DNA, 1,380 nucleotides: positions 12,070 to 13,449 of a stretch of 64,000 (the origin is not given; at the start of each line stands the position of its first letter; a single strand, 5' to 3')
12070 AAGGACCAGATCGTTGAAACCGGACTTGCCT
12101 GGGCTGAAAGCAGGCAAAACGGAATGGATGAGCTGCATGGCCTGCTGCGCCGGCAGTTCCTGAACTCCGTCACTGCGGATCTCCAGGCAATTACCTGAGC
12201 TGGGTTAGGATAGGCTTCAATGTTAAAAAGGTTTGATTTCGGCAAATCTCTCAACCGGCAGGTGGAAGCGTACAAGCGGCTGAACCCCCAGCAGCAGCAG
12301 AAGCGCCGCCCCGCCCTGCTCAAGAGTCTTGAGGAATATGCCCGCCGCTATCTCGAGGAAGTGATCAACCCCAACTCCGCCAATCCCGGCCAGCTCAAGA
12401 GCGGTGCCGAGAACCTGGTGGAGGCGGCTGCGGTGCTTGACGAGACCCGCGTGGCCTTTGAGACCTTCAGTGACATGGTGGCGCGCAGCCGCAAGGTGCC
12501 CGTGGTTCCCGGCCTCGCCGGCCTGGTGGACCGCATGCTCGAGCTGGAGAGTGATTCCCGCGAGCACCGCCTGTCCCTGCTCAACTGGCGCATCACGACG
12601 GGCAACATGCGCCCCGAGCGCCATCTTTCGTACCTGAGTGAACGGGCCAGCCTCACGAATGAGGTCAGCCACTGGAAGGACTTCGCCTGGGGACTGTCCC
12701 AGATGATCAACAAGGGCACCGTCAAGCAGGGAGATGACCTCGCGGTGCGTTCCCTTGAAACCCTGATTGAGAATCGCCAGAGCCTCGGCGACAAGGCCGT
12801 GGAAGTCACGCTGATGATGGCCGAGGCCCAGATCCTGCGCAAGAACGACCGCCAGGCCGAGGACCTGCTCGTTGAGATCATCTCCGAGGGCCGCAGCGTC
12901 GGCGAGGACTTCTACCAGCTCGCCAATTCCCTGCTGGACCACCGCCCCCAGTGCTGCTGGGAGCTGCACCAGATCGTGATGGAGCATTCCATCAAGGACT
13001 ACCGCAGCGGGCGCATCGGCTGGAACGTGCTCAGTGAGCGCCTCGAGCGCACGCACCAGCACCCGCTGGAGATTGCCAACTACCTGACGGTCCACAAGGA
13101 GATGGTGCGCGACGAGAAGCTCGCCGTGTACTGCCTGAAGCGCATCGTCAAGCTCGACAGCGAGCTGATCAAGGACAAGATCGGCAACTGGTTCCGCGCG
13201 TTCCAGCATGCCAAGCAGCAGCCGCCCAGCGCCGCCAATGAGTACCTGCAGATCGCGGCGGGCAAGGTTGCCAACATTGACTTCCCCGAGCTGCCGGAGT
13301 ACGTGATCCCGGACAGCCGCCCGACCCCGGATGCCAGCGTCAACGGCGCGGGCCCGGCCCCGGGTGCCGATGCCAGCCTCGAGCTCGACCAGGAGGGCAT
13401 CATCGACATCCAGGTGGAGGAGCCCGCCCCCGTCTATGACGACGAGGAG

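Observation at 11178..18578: Candidate novel module: pseudokinase, 1930-aa acidic helical/TPR giant protein and coiled-coil protein downstream of flgE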

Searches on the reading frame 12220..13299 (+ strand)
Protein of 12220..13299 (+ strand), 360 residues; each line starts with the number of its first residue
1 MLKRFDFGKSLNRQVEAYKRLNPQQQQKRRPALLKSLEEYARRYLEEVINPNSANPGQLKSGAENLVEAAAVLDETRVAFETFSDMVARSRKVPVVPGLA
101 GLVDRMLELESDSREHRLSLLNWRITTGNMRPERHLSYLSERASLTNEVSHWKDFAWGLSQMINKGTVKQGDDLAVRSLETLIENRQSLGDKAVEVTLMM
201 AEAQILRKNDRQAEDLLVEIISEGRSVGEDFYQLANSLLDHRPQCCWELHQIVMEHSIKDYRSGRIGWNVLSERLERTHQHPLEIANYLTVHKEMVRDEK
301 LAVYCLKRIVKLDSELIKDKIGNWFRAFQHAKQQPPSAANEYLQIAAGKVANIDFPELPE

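Call 41: predict_structure(alignment_id=A6)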
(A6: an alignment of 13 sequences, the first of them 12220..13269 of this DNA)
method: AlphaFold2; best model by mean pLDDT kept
length: 350 residues; sequences in the alignment: 13
mean_pLDDT: 92.1   pTM: 0.82
mean pLDDT of the five models: 92.1, 92.0, 91.5, 90.4, 89.5
residues with pLDDT >= 90: 292; 70-90: 50; 50-70: 6; < 50: 2
segments of 3 or more residues with pLDDT < 50: none
pLDDT, mean of each block of 10 residues (from residue 1): 77 94 93 94 90 84 93 90 89 77 92 91 89 96 96 97 96 97 94 94 97 95 81 94 94 94 95 94 95 94 96 93 96 94 89
secondary structure, 60 per line:
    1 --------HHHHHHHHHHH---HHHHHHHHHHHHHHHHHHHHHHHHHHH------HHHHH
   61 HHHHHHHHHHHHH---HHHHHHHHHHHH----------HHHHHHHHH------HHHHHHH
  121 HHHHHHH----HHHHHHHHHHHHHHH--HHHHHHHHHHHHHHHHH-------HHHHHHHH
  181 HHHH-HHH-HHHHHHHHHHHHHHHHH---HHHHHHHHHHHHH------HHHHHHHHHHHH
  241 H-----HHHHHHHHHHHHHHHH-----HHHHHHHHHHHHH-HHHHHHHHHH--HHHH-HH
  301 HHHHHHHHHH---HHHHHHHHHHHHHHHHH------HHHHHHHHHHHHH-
elements in order: H9-19 H23-49 H56-73 H77-88 H99-107 H114-127 H132-146 H149-165 H173-184 H190-206 H210-222 H229-241 H247-262 H268-280 H282-291 H294-297 H299-310 H314-330 H337-349

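Call 43: search_protein_representatives(alignment_id=A6)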
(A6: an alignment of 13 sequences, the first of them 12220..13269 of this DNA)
Query: 13 sequences, 352 profile positions. Proteins with E-value up to 0.001 (for the whole library): 21; up to 1e-10: 21; up to 1e-30: 19. The best 21 are listed.
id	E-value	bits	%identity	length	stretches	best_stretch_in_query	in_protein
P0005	1.2e-157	541.2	-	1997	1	1-348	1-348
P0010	2.5e-155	533.7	-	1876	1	1-347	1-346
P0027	7.9e-153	525.4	-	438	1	1-347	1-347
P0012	1.7e-151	521.0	-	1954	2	1-351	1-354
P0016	1.5e-149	514.7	-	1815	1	4-349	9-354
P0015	2.9e-148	510.4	-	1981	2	1-348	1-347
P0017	8.6e-139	479.3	-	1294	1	1-351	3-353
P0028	4.3e-138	477.0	-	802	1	1-348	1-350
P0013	4.0e-129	447.5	-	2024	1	1-347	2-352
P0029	9.4e-129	446.3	-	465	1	1-336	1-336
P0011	1.1e-128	446.1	-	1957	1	12-346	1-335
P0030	1.3e-128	445.9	-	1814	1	1-349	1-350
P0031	7.9e-119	413.6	-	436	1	1-344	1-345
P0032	1.8e-116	405.8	-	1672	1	12-344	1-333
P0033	5.8e-110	384.5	-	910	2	1-338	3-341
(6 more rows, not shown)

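Call 58: find_related_loci(query=A6, collection=metagenome_contigs, flank=10000)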
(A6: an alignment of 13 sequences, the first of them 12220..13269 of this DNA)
Query A6 (350 aa) in metagenome_contigs; peptide patterns used: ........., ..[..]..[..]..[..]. (x = any residue, [..] = any of these).
51 stretches matched a pattern; 10 encode a relative of the query (tblastn E <= 1e-3); 10 distinct loci.
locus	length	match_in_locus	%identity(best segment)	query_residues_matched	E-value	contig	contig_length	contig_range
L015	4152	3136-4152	48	1-339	3e-112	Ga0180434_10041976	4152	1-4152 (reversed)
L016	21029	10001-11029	45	1-343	3e-101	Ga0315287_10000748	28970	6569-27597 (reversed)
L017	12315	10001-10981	45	5-331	1e-93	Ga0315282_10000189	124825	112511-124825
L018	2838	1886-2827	45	1-313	5e-92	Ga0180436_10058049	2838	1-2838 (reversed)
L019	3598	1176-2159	42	1-328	4e-90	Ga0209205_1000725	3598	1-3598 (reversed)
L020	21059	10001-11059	40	1-350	2e-87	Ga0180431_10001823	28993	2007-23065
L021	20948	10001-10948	39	1-315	4e-77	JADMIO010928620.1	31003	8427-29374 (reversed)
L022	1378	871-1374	56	5-172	4e-63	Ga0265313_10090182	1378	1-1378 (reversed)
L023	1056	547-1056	45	1-169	2e-49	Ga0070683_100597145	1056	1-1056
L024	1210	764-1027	40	1-87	4e-18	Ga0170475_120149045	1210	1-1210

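Call 71: search_protein_families(library=pfam, proteins=[window:12220-13299:+, L021:12730-15468:+], max_evalue=1)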
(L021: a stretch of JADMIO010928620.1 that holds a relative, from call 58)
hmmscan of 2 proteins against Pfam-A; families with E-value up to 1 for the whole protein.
window:12220-13299:+ (360 aa): 1 family
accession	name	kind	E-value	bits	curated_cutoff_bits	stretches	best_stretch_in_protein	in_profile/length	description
PF25572.1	TPR_ZSWIM8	-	0.11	12.5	27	0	21-56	147-182/210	ZSWIM8, TPR repeats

L021:12730-15468:+ (913 aa): 4 families
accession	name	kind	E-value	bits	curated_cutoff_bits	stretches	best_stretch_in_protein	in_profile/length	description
PF07558.16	Shugoshin_N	-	0.0041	17.3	30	0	32-59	4-31/45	Shugoshin N-terminal coiled-coil region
PF16331.10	TolA_bind_tri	-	0.012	16.2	30.1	1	19-60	9-50/76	TolA binding protein trimerisation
PF20543.3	CowN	-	0.034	15.2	27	1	223-287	20-84/94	N2-fixation sustaining protein CowN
PF07719.23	TPR_2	-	0.084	13.5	27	1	870-892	8-30/34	Tetratricopeptide repeat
